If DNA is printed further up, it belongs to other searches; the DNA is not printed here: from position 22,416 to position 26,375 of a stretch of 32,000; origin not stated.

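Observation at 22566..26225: Hanks-type Ser/Thr kinase covalently fused to a tubulin/FtsZ-superfamily-like GTPase module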

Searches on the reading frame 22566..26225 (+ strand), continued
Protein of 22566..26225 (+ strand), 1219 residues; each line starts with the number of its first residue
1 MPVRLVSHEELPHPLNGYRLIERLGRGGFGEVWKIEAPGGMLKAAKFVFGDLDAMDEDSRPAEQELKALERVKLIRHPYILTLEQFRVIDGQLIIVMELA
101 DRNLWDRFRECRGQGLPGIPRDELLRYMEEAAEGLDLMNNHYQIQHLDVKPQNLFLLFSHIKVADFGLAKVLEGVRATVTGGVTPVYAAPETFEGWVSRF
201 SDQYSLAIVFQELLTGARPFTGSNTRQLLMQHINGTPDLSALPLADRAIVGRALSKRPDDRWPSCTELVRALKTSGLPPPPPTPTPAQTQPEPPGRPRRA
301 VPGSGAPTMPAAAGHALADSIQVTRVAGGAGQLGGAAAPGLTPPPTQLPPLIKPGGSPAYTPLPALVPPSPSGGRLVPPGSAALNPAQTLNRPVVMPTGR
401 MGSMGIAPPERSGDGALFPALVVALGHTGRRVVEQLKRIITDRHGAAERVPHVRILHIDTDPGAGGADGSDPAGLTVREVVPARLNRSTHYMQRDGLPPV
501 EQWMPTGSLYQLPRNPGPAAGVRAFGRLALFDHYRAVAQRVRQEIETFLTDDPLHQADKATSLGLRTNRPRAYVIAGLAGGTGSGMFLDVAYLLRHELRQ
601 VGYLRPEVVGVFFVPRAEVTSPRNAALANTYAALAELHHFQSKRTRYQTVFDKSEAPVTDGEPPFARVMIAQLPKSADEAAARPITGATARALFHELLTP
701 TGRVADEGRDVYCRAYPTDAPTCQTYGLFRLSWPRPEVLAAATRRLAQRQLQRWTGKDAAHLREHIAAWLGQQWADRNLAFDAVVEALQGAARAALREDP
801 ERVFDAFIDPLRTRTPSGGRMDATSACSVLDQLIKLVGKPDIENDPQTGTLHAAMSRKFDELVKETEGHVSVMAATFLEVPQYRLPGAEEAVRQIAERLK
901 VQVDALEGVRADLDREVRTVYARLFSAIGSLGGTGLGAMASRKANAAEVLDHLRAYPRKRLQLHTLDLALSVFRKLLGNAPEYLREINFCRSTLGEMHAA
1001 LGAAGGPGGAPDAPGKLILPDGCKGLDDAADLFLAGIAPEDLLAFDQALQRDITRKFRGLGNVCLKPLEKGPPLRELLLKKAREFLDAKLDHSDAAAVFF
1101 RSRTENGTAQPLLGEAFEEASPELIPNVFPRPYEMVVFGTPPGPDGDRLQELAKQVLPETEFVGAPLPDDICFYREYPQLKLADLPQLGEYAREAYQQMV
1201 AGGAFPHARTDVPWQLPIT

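Call 79: find_encoding_contigs(protein=P0330, flank=6000, max_places=1)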
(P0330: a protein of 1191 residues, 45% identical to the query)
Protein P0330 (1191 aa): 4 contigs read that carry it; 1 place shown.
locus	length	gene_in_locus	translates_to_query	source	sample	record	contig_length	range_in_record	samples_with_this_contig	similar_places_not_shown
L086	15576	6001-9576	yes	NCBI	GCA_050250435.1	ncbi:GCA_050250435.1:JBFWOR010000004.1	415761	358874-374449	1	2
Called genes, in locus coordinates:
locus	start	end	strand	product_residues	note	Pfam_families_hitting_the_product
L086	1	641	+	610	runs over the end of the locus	PF02878:PGM_PMM_I, PF02879:PGM_PMM_II, PF02880:PGM_PMM_III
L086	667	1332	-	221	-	PF14681:UPRTase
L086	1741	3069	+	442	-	-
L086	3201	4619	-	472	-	PF00072:Response_reg (weak), PF00571:CBS (faint), PF00990:GGDEF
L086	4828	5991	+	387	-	PF16697:Yop-YscD_cpl, PF00498:FHA, PF00563:EAL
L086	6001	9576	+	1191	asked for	PF00069:Pkinase, PF07714:PK_Tyr_Ser-Thr, PF13809:Tubulin_2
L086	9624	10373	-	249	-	-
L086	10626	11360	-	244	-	-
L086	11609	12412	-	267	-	PF25182:NonGDSL, PF00657:Lipase_GDSL, PF13472:Lipase_GDSL_2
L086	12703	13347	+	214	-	PF01209:Ubie_methyltran (weak), PF13489:Methyltransf_23, PF13847:Methyltransf_31, PF08241:Methyltransf_11, PF08242:Methyltransf_12, PF13649:Methyltransf_25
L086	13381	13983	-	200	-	-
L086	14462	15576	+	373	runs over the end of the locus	-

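Call 80: find_encoding_contigs(protein=P0386, flank=6000, max_places=1)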
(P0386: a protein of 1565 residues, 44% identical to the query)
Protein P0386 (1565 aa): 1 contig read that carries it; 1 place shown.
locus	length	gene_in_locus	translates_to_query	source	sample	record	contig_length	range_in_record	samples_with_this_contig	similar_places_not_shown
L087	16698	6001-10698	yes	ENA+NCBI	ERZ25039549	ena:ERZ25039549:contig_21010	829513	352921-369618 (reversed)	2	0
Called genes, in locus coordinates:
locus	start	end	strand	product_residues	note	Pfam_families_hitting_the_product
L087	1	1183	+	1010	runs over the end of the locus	PF07635:PSCyt1, PF07583:PSCyt2, PF07587:PSD1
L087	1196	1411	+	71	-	-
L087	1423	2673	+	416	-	PF07394:DUF1501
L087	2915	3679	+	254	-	-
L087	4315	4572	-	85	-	-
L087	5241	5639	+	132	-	-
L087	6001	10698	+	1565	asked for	PF00498:FHA, PF16697:Yop-YscD_cpl, PF00563:EAL, PF00069:Pkinase, PF07714:PK_Tyr_Ser-Thr, PF13809:Tubulin_2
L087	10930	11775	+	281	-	PF00135:COesterase, PF01738:DLH (faint), PF20434:BD-FAE, PF07859:Abhydrolase_3, PF00326:Peptidase_S9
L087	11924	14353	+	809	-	PF03150:CCP_MauG, PF00034:Cytochrom_C (faint), PF22842:Pel9A-like_beta_helix, PF05048:NosD, PF13229:Beta_helix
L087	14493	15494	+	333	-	PF22842:Pel9A-like_beta_helix, PF13229:Beta_helix, PF05048:NosD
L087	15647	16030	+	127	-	PF01740:STAS (weak), PF13466:STAS_2 (weak)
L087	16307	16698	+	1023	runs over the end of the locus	PF00034:Cytochrom_C (faint), PF13442:Cytochrome_CBB3 (weak), PF20601:DUF6797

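Call 83: find_related_loci(query=A6, collection=metagenome_contigs, flank=5000)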
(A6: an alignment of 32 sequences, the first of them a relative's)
Query A6 (1198 aa) in metagenome_contigs; peptide patterns used: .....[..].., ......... (x = any residue, [..] = any of these).
600 stretches matched a pattern (row limit reached: there are more); 509 encode a relative of the query (tblastn E <= 1e-3); the best 80 are kept; 80 distinct loci.
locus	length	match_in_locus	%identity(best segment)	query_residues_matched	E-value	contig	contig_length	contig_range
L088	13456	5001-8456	66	1-1160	0e+0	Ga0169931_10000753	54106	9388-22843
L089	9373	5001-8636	44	6-1158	0e+0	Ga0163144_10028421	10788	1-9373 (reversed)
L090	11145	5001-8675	44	2-1155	0e+0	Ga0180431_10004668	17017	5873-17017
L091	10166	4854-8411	41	3-1165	0e+0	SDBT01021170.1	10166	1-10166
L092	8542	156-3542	40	6-1155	0e+0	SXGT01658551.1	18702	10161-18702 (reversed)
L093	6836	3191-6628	41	7-1156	0e+0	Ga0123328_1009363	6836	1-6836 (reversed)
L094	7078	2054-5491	41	7-1156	0e+0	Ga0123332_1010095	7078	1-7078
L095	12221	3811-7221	41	8-1155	0e+0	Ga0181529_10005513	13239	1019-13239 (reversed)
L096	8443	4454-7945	40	9-1181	0e+0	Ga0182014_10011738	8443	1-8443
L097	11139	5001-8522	40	2-1161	0e+0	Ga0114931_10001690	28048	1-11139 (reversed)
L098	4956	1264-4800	39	8-1187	0e+0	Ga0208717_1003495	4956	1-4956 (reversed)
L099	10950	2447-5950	41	8-1158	0e+0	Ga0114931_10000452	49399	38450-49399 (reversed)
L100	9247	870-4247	40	6-1155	0e+0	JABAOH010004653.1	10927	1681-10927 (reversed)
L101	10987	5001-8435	42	7-1171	0e+0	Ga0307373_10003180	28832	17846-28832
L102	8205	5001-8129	43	9-1044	0e+0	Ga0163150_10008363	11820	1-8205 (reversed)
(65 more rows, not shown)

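Call 89: search_protein_families(library=pfam, proteins=[L009:9490-10953:+, L085:4651-5985:+, L084:1816-3138:+, L007:10674-10940:-], max_evalue=0.01)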
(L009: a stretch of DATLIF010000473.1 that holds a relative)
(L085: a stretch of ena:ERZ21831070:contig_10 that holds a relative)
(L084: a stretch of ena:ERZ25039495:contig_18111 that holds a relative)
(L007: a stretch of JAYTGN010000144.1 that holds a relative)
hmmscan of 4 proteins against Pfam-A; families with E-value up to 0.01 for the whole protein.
L009:9490-10953:+ (488 aa): 5 families
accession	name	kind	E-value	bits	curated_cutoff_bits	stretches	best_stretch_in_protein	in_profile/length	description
PF02616.19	SMC_ScpA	-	6e-33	115.2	24.6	1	20-226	1-224/232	Segregation and condensation protein ScpA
PF08241.18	Methyltransf_11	-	3.1e-15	57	21.2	1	294-389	1-94/95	Methyltransferase domain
PF13649.12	Methyltransf_25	-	5.3e-12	46.7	27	1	293-386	1-97/97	Methyltransferase domain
PF08242.18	Methyltransf_12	-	2.5e-07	31.8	30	1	297-388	4-98/98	Methyltransferase domain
PF13847.12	Methyltransf_31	-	1.7e-06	28.2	27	1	290-390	4-109/145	Methyltransferase domain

L085:4651-5985:+ (444 aa): 4 families
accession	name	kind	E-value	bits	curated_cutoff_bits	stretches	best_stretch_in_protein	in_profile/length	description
PF00004.35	AAA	-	0.0028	18.6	21.2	0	174-191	1-18/131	ATPase family associated with various cellular activities (AAA)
PF00910.28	RNA_helicase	-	0.0042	18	21.5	0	175-199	2-26/105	RNA helicase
PF05729.18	NACHT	-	0.0073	16.6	26.7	0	174-196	3-25/167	NACHT domain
PF07728.20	AAA_5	-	0.0089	16.5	22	0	174-199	2-28/139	AAA domain (dynein-related subfamily)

L084:1816-3138:+ (440 aa): 0 families

L007:10674-10940:- (89 aa): 2 families
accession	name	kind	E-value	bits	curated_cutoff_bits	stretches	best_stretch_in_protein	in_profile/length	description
PF00498.31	FHA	-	2.3e-17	63.6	20.7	1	25-83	2-63/67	FHA domain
PF16697.10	Yop-YscD_cpl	-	4.1e-11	43.4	33.2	1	14-86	9-83/94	Inner membrane component of T3SS, cytoplasmic domain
